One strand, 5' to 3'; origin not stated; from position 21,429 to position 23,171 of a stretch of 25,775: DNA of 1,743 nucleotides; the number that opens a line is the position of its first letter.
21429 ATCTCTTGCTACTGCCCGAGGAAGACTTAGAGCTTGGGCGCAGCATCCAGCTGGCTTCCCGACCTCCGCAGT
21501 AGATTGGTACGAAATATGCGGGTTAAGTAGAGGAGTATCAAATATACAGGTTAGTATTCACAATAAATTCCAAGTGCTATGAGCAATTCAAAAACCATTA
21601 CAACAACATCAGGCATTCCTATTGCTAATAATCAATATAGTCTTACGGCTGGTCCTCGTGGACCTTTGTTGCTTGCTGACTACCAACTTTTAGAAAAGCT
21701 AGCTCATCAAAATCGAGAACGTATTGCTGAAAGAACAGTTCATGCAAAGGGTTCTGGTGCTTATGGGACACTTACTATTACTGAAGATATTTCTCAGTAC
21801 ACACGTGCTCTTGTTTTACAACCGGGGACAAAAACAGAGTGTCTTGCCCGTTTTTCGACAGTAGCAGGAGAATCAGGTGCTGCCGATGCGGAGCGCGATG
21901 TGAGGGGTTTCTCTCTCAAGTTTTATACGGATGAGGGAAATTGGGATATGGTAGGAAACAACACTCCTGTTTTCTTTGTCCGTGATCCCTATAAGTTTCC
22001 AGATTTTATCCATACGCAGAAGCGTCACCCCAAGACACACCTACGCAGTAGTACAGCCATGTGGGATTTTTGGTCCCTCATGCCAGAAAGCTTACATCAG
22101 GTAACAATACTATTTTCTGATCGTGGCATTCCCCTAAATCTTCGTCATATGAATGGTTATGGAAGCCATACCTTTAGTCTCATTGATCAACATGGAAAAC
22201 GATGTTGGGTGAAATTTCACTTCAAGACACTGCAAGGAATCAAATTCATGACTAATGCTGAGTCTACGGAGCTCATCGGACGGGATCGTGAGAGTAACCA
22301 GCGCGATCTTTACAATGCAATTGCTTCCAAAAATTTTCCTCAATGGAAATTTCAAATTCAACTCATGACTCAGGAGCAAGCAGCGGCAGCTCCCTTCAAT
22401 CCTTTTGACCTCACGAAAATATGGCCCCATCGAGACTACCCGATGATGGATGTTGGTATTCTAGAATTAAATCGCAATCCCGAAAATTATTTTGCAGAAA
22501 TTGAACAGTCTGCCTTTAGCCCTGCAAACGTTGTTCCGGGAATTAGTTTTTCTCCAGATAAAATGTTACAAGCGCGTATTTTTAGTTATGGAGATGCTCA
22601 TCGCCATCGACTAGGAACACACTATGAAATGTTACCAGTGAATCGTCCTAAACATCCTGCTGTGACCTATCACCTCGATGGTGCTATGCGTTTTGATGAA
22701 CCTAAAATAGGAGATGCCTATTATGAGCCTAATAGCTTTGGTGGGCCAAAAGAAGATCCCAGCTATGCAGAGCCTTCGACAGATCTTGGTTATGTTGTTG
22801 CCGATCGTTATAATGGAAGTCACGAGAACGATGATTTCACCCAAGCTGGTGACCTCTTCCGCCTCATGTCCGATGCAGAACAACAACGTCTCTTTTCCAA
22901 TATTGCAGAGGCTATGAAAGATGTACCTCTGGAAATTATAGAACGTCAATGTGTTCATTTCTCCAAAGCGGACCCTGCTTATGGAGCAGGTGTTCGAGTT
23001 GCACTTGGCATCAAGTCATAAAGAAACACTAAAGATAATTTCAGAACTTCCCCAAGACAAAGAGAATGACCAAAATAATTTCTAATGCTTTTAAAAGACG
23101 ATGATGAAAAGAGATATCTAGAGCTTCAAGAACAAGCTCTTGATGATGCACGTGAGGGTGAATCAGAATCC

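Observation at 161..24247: Dense family of about 180-bp TA-flanked palindromic MITE-like repeats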

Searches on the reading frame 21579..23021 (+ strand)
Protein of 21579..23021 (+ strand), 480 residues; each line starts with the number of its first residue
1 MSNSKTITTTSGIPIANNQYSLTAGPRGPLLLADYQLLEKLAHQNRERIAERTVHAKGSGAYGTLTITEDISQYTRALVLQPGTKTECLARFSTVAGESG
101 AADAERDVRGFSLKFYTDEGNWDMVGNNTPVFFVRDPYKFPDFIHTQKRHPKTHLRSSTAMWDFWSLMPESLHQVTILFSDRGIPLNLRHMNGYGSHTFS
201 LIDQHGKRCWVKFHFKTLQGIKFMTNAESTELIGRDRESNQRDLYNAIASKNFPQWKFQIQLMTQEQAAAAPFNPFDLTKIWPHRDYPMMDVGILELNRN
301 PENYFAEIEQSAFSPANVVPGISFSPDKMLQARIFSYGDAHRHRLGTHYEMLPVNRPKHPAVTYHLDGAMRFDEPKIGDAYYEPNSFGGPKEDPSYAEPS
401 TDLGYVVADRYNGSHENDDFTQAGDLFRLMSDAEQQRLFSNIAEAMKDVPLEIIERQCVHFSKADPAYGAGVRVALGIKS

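Call 79: find_encoding_contigs(protein=window:21579-23021:+, flank=6000, max_places=8)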
Protein window:21579-23021:+ (480 aa): 21 contigs read that carry it; 8 places shown.
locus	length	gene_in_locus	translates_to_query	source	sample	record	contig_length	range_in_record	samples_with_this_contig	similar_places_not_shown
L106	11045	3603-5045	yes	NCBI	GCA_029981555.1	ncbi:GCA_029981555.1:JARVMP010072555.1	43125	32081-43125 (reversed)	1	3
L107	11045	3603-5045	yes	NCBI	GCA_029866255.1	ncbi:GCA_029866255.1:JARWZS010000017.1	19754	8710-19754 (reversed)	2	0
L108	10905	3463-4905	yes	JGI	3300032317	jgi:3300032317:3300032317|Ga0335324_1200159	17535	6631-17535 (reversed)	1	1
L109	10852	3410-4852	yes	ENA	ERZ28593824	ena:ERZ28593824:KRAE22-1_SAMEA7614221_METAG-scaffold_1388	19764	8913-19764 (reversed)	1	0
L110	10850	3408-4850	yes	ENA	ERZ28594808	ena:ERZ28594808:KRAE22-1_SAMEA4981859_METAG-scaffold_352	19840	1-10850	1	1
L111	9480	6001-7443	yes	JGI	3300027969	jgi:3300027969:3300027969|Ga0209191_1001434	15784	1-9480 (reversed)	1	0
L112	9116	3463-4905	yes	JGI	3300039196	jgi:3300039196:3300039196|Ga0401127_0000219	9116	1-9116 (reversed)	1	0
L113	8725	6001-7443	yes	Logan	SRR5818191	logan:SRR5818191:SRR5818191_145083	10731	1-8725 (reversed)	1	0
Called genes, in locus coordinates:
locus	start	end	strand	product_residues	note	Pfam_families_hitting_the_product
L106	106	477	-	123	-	-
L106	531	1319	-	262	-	PF05116:S6PP, PF08282:Hydrolase_3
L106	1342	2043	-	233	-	PF03741:TerC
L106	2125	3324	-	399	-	PF00083:Sugar_tr, PF06779:MFS_4 (weak), PF07690:MFS_1, PF12832:MFS_1_like, PF13347:MFS_2 (faint)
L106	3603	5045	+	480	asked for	PF00199:Catalase, PF06628:Catalase-rel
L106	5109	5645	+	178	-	PF12796:Ank_2, PF13606:Ank_3 (faint), PF13857:Ank_5, PF00023:Ank (weak), PF13637:Ank_4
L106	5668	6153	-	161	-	PF04366:Ysc84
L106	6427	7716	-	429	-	PF00270:DEAD, PF04851:ResIII (weak), PF13245:AAA_19 (faint), PF00271:Helicase_C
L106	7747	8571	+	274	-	PF14622:Ribonucleas_3_3, PF00636:Ribonuclease_3, PF00035:dsrm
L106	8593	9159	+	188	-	-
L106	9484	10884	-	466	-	PF07497:Rho_RNA_bind, PF00006:ATP-synt_ab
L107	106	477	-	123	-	-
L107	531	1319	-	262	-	PF05116:S6PP, PF08282:Hydrolase_3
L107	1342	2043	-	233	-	PF03741:TerC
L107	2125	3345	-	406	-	PF06779:MFS_4 (weak), PF12832:MFS_1_like, PF13347:MFS_2 (faint), PF00083:Sugar_tr, PF07690:MFS_1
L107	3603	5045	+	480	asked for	PF00199:Catalase, PF06628:Catalase-rel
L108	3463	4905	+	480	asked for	PF00199:Catalase, PF06628:Catalase-rel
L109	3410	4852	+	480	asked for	PF00199:Catalase, PF06628:Catalase-rel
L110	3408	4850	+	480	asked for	PF00199:Catalase, PF06628:Catalase-rel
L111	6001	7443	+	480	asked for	PF00199:Catalase, PF06628:Catalase-rel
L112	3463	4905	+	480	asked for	PF00199:Catalase, PF06628:Catalase-rel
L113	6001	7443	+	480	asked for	PF00199:Catalase, PF06628:Catalase-rel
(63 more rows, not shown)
